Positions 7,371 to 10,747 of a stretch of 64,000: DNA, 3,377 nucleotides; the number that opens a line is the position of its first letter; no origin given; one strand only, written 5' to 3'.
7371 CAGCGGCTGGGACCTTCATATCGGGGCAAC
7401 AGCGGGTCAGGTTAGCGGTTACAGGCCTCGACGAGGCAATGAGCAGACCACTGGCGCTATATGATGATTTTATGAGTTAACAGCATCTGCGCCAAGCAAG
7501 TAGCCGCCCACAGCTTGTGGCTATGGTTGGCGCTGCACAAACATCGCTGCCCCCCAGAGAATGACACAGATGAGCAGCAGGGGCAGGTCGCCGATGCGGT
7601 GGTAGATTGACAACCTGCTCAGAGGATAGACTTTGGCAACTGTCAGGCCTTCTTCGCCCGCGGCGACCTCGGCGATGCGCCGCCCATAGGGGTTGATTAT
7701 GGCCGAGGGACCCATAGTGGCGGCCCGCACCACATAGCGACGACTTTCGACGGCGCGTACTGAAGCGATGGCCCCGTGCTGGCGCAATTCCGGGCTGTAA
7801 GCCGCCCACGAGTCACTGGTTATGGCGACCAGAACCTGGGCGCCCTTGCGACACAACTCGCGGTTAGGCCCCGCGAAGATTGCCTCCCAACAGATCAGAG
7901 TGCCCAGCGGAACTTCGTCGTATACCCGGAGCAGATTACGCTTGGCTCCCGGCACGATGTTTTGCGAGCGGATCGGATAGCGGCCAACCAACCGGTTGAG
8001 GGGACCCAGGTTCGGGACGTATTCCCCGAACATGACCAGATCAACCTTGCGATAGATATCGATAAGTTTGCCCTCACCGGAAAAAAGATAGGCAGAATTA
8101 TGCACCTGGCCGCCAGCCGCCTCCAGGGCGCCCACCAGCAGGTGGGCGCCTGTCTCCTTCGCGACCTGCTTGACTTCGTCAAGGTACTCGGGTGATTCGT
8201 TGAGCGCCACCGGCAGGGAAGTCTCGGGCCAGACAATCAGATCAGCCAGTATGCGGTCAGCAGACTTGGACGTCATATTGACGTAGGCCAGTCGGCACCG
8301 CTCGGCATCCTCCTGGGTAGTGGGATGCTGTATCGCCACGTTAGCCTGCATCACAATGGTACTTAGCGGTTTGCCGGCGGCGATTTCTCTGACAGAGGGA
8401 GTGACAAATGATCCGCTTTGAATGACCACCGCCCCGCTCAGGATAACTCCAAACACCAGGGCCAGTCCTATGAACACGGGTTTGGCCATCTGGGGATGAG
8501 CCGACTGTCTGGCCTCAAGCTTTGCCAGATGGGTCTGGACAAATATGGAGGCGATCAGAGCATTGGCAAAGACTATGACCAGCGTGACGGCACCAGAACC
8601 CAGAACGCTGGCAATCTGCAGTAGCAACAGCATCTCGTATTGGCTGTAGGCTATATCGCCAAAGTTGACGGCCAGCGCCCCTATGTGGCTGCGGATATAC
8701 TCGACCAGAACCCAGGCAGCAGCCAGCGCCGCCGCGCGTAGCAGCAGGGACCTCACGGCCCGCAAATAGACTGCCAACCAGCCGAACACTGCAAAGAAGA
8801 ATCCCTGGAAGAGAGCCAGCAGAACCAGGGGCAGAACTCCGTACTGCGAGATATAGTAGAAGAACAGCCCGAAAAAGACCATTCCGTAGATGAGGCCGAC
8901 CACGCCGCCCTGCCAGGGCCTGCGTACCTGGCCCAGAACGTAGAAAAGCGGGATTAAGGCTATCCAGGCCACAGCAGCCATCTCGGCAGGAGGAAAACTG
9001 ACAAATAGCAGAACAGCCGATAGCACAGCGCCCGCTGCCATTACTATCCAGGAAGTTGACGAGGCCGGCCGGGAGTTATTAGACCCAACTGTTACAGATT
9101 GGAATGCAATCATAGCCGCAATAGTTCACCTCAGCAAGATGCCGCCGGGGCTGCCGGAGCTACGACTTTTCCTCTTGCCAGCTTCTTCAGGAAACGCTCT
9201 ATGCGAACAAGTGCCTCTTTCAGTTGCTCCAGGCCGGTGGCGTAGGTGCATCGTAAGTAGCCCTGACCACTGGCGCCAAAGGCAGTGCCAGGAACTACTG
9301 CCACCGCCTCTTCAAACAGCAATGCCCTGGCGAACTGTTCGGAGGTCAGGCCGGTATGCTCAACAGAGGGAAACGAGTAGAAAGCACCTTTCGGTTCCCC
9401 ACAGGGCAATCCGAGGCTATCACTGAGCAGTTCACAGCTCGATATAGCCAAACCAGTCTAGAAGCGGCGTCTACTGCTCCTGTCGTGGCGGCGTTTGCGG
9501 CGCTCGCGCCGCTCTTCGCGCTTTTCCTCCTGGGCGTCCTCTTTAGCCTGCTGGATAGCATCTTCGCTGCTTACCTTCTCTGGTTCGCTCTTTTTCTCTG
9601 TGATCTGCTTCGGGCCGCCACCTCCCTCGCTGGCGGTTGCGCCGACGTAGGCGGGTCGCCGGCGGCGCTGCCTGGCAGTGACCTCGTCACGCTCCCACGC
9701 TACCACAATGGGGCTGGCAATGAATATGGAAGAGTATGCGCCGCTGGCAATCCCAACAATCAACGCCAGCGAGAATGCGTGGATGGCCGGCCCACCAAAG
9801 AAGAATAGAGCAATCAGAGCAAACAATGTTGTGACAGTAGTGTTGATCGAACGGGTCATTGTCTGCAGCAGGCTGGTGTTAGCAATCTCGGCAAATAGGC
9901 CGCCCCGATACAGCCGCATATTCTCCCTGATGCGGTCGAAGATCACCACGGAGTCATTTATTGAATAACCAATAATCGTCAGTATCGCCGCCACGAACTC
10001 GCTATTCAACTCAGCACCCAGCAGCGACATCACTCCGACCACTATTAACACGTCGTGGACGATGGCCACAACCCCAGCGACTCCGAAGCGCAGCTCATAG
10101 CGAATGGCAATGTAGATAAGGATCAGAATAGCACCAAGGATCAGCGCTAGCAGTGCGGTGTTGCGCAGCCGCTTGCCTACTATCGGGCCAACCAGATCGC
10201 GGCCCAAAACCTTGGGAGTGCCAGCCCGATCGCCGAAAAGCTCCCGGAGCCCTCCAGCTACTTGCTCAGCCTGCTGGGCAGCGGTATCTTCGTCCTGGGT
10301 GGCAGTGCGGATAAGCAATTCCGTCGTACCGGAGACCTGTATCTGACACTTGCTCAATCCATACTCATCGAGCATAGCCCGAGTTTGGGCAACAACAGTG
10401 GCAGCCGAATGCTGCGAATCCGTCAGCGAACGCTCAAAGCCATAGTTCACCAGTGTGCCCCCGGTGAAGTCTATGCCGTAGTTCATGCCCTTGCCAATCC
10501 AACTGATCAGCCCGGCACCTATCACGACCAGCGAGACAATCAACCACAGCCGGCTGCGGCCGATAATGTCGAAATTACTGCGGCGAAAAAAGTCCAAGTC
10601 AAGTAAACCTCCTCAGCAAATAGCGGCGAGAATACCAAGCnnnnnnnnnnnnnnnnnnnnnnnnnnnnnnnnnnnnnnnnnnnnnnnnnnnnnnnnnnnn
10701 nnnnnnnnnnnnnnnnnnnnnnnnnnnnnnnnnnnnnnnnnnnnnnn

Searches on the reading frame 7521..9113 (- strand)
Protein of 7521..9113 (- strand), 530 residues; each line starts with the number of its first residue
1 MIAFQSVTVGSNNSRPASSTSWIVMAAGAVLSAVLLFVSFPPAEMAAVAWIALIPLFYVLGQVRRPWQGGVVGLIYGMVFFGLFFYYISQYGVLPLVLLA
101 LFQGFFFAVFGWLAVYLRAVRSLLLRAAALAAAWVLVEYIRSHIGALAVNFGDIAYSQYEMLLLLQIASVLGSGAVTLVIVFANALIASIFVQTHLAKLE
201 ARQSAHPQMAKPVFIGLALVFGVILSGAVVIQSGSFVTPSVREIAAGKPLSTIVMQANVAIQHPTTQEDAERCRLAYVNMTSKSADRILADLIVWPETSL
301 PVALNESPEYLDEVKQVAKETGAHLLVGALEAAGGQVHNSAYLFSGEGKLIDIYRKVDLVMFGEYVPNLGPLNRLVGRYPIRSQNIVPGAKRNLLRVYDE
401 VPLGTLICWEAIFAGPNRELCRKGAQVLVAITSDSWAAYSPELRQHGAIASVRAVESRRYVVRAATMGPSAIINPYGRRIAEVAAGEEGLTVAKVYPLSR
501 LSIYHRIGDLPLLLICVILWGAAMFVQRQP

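Call 59: search_protein_families(library=pfam, proteins=[window:7521-9113:-], max_evalue=0.00001)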
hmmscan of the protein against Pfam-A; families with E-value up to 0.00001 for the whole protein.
window:7521-9113:- (530 aa): 2 families
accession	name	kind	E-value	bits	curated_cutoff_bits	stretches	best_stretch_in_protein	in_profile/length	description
PF00795.27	CN_hydrolase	-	1.2e-30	107.1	23.2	1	261-495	5-246/256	Carbon-nitrogen hydrolase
PF20154.4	LNT_N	-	9e-25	88.1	27.1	1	32-186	1-159/159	Apolipoprotein N-acyltransferase N-terminal domain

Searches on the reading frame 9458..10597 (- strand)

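Call 59: search_protein_families(library=pfam, proteins=[window:9458-10597:-], max_evalue=0.00001)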
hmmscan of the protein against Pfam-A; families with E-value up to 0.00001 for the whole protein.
window:9458-10597:- (379 aa): 2 families
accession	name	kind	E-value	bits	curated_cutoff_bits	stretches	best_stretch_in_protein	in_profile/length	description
PF02355.23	SecD_SecF_C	-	3.9e-66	222.5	20.5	1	132-303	17-188/189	Protein export membrane protein SecD/SecF, C-terminal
PF07549.19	Sec_GG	-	3.7e-08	33.1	20.3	1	31-55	1-25/28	SecD/SecF GG Motif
